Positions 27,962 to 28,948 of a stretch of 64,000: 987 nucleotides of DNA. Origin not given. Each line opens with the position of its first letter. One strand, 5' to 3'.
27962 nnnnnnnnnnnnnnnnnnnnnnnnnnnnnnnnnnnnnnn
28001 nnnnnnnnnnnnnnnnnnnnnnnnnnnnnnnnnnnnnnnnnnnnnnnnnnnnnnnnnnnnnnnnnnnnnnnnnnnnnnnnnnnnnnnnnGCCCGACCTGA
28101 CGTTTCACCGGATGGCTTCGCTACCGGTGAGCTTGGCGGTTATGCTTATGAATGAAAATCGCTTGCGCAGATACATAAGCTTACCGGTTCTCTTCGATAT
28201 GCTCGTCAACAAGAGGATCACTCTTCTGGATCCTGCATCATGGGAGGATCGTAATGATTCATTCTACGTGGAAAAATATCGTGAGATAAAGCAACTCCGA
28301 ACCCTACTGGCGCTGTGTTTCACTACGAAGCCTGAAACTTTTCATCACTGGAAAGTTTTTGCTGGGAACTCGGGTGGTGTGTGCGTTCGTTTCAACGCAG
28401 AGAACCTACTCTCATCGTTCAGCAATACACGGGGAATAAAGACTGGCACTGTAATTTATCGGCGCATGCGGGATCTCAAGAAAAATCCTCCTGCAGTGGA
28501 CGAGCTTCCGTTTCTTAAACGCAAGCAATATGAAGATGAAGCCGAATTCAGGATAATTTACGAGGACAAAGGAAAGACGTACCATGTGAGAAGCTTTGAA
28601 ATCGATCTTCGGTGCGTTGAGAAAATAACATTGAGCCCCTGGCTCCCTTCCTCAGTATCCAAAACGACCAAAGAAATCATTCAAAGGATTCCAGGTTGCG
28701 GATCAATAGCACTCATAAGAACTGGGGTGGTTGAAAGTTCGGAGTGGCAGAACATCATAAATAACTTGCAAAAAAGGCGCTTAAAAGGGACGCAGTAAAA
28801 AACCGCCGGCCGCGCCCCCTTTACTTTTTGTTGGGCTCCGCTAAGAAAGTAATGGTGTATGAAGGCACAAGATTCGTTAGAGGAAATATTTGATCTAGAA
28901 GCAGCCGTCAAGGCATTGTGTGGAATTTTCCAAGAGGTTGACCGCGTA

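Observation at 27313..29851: Co-directional DUF1883-TIR / DUF2971 / NTase-PD-(D/E)xK gene row: candidate undescribed defence system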

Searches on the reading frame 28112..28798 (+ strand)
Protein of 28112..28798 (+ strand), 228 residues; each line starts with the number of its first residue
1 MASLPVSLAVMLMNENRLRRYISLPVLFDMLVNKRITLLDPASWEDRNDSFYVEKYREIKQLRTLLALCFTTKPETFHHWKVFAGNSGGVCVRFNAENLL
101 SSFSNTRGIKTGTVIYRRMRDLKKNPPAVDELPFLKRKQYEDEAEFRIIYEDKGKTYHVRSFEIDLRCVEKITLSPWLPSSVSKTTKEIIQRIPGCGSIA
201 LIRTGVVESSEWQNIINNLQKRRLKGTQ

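Call 4: search_protein_families(library=pfam, proteins=[window:28112-28798:+], max_evalue=0.1)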
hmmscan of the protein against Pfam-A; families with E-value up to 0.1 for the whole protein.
window:28112-28798:+ (228 aa): 1 family
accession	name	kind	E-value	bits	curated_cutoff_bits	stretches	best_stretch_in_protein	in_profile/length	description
PF11185.13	DUF2971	-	5.9e-05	24.8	22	1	80-148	2-89/89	Protein of unknown function (DUF2971)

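Call 5: search_protein_families(library=padloc, proteins=[window:28112-28798:+], max_evalue=0.1)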
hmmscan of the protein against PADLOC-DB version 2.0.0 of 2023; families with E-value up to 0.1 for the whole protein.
window:28112-28798:+ (228 aa): 5 families
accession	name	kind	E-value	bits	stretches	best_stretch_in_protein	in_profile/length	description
PDLC04993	PDC-S31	-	2.6e-15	54.4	1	15-193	14-222/245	-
PDLC04994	PDC-S31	-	1.2e-10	39.2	1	67-191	123-248/273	-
PDLC04990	PDC-S31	-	4.3e-05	21.4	1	59-160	103-209/259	-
PDLC04991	PDC-S31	-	4.3e-05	21.3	1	52-191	51-179/208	-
PDLC04992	PDC-S31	-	0.0038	15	1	63-120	55-110/220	-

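Call 6: search_protein_families(library=ncbifam, proteins=[window:28112-28798:+], max_evalue=0.1)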
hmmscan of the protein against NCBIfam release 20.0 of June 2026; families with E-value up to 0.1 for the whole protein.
window:28112-28798:+ (228 aa): 0 families

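Call 22: find_homologous_proteins(query=window:28112-28798:+, max_evalue=0.001)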
Query window:28112-28798:+ (228 aa): 620 proteins with E <= 0.001 among 902 candidates; the best 120 are listed.
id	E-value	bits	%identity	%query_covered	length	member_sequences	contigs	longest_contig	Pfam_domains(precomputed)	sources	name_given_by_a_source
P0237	6.7e-142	488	100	95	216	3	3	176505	-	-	-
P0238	4.6e-102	358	74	91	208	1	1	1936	-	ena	-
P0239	1.5e-100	353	74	92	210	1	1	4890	-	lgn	-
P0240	5.1e-98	345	71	89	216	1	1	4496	-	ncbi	-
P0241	8.7e-96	338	69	89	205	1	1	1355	-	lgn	-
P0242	8.4e-93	328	67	90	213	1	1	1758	-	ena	-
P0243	5.9e-92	325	67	87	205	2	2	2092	-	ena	-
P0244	9.0e-92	324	67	91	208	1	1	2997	-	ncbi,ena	-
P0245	1.0e-91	324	65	92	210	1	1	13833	-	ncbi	-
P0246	2.1e-91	323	66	92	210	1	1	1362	PF11185.14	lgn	-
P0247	9.5e-90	318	64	91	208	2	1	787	PF11185.14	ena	-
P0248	1.6e-89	317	65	91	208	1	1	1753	-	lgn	-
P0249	9.4e-89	315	66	92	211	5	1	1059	-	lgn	-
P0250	2.8e-87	310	63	91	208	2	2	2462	-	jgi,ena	-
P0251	8.8e-87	308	63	89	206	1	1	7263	-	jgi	-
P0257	2.5e-85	303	62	91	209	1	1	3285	PF11185.14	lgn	-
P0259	3.9e-84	299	61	92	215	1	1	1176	PF11185.14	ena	-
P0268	5.3e-81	289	59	91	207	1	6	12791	PF11185.14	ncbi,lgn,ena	-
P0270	5.6e-79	283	60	89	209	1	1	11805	PF11185.14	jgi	jgi:hypothetical protein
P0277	1.2e-76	275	57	91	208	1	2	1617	PF11185.14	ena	-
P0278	2.9e-76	274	56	90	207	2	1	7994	PF11185.14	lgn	-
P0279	1.1e-75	272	62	83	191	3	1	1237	PF11185.14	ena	-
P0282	3.4e-74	267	54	88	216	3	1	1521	PF11185.14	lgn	-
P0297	1.5e-64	235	49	88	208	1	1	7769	PF11185.14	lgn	-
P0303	1.9e-63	232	48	87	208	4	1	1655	PF11185.14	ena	-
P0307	3.5e-63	231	49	94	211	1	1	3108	PF11185.14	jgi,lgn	-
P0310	6.0e-63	230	46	93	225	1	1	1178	PF11185.14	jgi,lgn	-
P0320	1.4e-61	226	49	87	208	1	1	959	PF11185.14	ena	-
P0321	1.5e-61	226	47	89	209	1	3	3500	PF11185.14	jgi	-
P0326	6.6e-61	224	61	69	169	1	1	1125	PF11185.14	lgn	-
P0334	6.2e-60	220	46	90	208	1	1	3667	PF11185.14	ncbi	-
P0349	2.4e-58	215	45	91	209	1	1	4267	PF11185.14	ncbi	-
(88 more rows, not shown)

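Call 24: find_related_loci(query=A2, collection=metagenome_contigs, flank=8000)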
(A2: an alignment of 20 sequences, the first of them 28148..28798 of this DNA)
Query A2 (216 aa) in metagenome_contigs; peptide patterns used: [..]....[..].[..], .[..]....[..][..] (x = any residue, [..] = any of these).
423 stretches matched a pattern; 333 encode a relative of the query (tblastn E <= 1e-3); the best 80 are kept; 80 distinct loci.
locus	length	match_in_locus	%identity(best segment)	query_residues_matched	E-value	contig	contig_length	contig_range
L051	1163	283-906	67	1-208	7e-106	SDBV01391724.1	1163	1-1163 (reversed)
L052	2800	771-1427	63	1-216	5e-99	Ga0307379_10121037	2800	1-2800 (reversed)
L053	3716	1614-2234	65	1-207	7e-97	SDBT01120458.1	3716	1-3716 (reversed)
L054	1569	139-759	63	1-207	7e-99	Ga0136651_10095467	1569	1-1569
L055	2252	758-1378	63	1-207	1e-95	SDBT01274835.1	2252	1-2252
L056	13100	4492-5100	62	6-208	9e-89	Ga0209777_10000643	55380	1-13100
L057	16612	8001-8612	62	4-207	8e-88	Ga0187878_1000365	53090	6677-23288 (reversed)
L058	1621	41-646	61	6-207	6e-93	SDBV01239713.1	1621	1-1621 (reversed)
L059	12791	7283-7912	59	1-210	5e-87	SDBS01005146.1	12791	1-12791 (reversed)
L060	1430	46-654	60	5-207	2e-92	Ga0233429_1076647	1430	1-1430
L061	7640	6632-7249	57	1-207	6e-83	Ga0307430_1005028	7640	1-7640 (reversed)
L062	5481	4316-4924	57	5-207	8e-83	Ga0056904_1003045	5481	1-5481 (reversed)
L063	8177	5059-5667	57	5-207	8e-83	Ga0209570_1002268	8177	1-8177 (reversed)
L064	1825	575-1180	59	2-203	6e-83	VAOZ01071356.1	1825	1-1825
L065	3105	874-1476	52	3-203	3e-72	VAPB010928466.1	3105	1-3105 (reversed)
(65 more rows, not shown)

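Call 29: search_solved_structures(query=A2, max_evalue=1)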
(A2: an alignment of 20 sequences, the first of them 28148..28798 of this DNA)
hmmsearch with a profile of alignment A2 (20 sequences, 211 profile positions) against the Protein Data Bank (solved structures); distinct sequences matched with E-value up to 1: 0.

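Call 52: predict_structure(alignment_id=A2)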
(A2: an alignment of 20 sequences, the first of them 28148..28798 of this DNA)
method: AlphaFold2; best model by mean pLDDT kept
length: 216 residues; sequences in the alignment: 20
mean_pLDDT: 90.0   pTM: 0.82
mean pLDDT of the five models: 90.0, 89.7, 89.3, 88.7, 88.4
residues with pLDDT >= 90: 154; 70-90: 43; 50-70: 17; < 50: 2
segments of 3 or more residues with pLDDT < 50: none
pLDDT, mean of each block of 10 residues (from residue 1): 79 96 96 88 97 96 77 76 96 95 96 96 94 95 97 96 89 96 95 68 82 72
secondary structure, 60 per line:
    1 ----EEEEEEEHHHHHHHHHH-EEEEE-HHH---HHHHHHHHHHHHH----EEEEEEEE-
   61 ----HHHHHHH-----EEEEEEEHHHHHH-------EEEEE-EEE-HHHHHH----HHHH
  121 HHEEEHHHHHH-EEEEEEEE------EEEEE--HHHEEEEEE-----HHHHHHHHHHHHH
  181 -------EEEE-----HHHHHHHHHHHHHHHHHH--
elements in order: E5-11 H12-21 E23-27 H35-47 E52-59 H65-71 E77-83 H84-89 E97-101 E103-105 H107-112 H117-122 E123-125 H126-131 E133-140 E147-151 E157-162 H168-180 E188-191 H197-214

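Call 56: fold_search(model_id=the predicted structure, library=pdb)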
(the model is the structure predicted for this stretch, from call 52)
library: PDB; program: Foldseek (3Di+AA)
matches with E <= 10: 230; with E <= 0.001: 6
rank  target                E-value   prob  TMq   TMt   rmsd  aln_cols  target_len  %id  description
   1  7omy_AAA              1.1e-05  1.00  0.44  0.46   8.9       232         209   11  Thermus sp. 2.9 DarT in complex with carba-NAD+ and ssDNA (released 2021-06-23)
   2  7omw                  4.1e-05  1.00  0.46  0.49   8.5       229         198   10  Thermus sp. 2.9 DarT in complex with NAD+ (released 2021-06-23)
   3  7yk3_C                6.2e-05  1.00  0.45  0.45   8.2       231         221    8  Crystal structure of DarTG toxin-antitoxin complex from Mycobacterium tuberculosis (released 2023-05-31)
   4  7omv                  6.6e-05  1.00  0.44  0.45   9.0       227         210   10  Thermus sp. 2.9 DarT (released 2021-06-23)
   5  7omx                  8.6e-05  1.00  0.44  0.48   8.8       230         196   10  Thermus sp. 2.9 DarT in complex with carba-NAD+ (released 2021-06-23)
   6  7yk3_A                5.2e-04  1.00  0.45  0.44   8.2       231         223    9  Crystal structure of DarTG toxin-antitoxin complex from Mycobacterium tuberculosis (released 2023-05-31)
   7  6lgl_M                1.4e-01  0.02  0.09  0.02  16.1       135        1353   11  The atomic structure of varicella-zoster virus A-capsid (released 2020-07-29)
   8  7bw6_T                2.1e-01  0.02  0.08  0.02  16.4       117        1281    9  Varicella-zoster virus capsid (released 2020-09-23)
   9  7bw6_R                2.2e-01  0.02  0.09  0.02  16.4       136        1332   11  Varicella-zoster virus capsid (released 2020-09-23)
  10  9ld4_C                2.5e-01  0.44  0.28  0.33   5.3       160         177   11  The Apo-form structure of TkoKptA (released 2025-11-12)
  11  7bw6_V                2.5e-01  0.02  0.09  0.02  16.4       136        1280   11  Varicella-zoster virus capsid (released 2020-09-23)
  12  7bw6_L                3.1e-01  0.02  0.09  0.02  16.0       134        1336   12  Varicella-zoster virus capsid (released 2020-09-23)
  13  7bw6_a                3.3e-01  0.01  0.09  0.02  16.3       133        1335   11  Varicella-zoster virus capsid (released 2020-09-23)
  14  8x9x_A                3.5e-01  0.01  0.09  0.02  15.8       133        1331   10  C-hexon capsomer of the VZV C-Capsid (released 2025-04-30)
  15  7bw6_B                3.8e-01  0.01  0.09  0.02  16.3       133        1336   11  Varicella-zoster virus capsid (released 2020-09-23)
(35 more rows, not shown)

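Call 61: find_related_loci(query=A2, collection=viral_contigs, flank=8000)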
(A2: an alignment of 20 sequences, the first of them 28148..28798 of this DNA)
Query A2 (216 aa) in viral_contigs; peptide patterns used: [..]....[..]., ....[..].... (x = any residue, [..] = any of these).
55 stretches matched a pattern; 8 encode a relative of the query (tblastn E <= 1e-3); 7 distinct loci.
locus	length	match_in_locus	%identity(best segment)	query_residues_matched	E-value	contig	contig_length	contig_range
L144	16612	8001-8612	40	1-203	1e-53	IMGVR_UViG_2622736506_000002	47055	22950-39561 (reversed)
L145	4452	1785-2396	39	1-203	2e-53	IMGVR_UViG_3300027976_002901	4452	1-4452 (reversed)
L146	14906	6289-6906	37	1-205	2e-52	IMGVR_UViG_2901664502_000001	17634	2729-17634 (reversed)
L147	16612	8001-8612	36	1-203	8e-52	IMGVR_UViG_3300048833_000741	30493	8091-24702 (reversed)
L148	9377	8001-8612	36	1-203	5e-52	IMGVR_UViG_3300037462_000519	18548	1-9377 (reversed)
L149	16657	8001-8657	31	3-214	2e-40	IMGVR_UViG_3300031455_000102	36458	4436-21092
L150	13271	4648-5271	31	6-207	1e-39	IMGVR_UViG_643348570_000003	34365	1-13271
